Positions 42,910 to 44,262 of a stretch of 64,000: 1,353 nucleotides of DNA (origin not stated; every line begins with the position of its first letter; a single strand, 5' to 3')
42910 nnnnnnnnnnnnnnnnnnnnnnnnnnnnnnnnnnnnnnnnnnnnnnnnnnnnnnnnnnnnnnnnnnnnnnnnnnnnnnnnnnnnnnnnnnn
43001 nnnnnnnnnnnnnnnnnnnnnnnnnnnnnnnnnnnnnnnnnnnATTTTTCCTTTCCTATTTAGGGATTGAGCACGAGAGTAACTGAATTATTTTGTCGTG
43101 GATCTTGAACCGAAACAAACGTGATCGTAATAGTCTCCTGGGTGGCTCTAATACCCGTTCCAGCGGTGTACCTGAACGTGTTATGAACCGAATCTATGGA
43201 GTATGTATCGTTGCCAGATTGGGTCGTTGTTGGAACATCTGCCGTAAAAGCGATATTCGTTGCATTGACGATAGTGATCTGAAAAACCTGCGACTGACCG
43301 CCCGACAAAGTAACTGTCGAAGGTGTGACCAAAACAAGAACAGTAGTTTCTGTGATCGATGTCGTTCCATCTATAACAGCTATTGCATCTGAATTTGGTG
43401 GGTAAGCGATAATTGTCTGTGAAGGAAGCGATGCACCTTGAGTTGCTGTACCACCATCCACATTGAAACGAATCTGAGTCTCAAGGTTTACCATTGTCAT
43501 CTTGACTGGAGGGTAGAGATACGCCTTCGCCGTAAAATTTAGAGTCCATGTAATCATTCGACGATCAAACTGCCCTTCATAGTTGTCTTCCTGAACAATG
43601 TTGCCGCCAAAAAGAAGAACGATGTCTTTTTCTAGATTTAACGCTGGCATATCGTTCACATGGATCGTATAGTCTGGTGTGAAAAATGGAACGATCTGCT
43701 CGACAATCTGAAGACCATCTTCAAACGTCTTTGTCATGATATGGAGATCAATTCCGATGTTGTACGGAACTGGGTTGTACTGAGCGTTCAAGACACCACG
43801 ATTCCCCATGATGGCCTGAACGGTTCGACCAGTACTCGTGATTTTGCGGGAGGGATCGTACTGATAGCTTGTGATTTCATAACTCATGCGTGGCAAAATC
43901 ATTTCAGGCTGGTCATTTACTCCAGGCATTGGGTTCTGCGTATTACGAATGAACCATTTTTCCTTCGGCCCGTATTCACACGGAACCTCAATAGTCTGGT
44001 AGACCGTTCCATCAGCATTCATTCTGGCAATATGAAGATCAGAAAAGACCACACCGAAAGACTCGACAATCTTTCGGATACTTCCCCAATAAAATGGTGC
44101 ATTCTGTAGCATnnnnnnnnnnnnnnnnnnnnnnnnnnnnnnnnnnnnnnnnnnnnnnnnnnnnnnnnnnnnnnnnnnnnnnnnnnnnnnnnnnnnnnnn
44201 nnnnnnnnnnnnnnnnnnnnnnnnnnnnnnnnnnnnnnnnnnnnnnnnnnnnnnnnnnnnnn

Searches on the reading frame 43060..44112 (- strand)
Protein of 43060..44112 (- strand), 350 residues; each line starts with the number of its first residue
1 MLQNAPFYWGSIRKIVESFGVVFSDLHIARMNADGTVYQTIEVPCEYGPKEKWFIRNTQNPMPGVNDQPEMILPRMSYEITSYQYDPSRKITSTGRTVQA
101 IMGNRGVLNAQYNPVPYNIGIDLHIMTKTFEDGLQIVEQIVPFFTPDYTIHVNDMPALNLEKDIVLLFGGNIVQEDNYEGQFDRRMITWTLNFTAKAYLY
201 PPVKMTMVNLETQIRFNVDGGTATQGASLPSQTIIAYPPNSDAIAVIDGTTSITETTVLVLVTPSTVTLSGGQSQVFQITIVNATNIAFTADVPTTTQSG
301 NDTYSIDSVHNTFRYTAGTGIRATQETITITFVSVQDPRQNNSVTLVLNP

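Call 10: search_protein_families(library=phrogs, proteins=[window:43060-44112:-], max_evalue=0.001)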
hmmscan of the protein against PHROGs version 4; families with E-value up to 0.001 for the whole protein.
window:43060-44112:- (350 aa): 3 families
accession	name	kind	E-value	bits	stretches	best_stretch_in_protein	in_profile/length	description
phrog_227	-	tail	1.2e-63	216.2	1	6-206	5-203/278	tail sheath stabilizer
phrog_22065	-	tail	3.2e-12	47.1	1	7-208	4-206/456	tail sheath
phrog_11196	-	tail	2.8e-10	40.8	1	7-284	6-270/441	tail sheath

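Call 21: search_dna_similar(query=window:43060-44112:-, collection=phages, mode=protein, max_rows=15, max_evalue=1e-10)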
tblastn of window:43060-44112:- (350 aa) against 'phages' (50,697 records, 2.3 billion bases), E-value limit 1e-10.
Records with a match: 2005; places in all: 2005; records where one place covers at least 80% of the query: 0.
Best place of each record, by identity: <60% 2005.
By first word of the organism name: Escherichia 600; Synechococcus 378; Klebsiella 273; Shigella 83; Acinetobacter 69; Aeromonas 62; Cyanophage 61; Enterobacter 56; Vibrio 53; Enterobacteria 48; and 48 more.
By host as written in the record: - 351; Escherichia coli 258; Synechococcus 107; Klebsiella pneumoniae 90; Synechococcus sp. 38; Synechococcus sp. WH7803 28; Escherichia coli B 28; Escherichia coli O157:H7 24; and 436 more.
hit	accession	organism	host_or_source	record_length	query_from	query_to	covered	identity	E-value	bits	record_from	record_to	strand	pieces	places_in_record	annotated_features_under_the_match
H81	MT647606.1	Pelagibacter phage Mosig EXVC030M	Candidatus Pelagibacter ubique HTCC1062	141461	7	241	67%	39.2%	2e-41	160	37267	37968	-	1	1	putative proximal tail sheath stabilization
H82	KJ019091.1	Synechococcus phage ACG-2014f_Syn7803US26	-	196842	7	243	68%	38.5%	6e-35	141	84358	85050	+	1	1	proximal tail sheath protein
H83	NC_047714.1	Synechococcus phage ACG-2014f_Syn7803US26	-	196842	7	243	68%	38.5%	6e-35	141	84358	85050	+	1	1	tail sheath stabilizer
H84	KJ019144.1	Synechococcus phage ACG-2014f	-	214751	7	243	68%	38.5%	6e-35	141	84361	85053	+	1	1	proximal tail sheath protein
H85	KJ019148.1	Synechococcus phage ACG-2014f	-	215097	7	243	68%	38.5%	6e-35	141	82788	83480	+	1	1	proximal tail sheath protein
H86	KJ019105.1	Synechococcus phage ACG-2014f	-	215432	7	243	68%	38.5%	6e-35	141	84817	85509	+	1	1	proximal tail sheath protein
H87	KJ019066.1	Synechococcus phage ACG-2014f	-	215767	7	243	68%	38.5%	6e-35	141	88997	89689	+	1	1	proximal tail sheath protein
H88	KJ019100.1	Synechococcus phage ACG-2014f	-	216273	7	243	68%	38.5%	6e-35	141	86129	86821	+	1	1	proximal tail sheath protein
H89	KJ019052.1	Synechococcus phage ACG-2014f_Syn7803C7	-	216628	7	243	68%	38.5%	6e-35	141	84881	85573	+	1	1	proximal tail sheath protein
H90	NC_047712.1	Synechococcus phage ACG-2014f_Syn7803C7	-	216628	7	243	68%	38.5%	6e-35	141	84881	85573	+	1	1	tail sheath stabilizer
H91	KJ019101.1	Synechococcus phage ACG-2014f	-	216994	7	243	68%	38.5%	6e-35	141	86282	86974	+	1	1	proximal tail sheath protein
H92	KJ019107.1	Synechococcus phage ACG-2014f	-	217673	7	243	68%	38.5%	6e-35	141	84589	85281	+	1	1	proximal tail sheath protein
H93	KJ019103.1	Synechococcus phage ACG-2014f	-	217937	7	243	68%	38.5%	6e-35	141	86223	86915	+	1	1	proximal tail sheath protein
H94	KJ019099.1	Synechococcus phage ACG-2014f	-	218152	7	243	68%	38.5%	6e-35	141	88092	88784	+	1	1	proximal tail sheath protein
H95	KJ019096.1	Synechococcus phage ACG-2014f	-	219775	7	243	68%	38.5%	6e-35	141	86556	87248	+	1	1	proximal tail sheath protein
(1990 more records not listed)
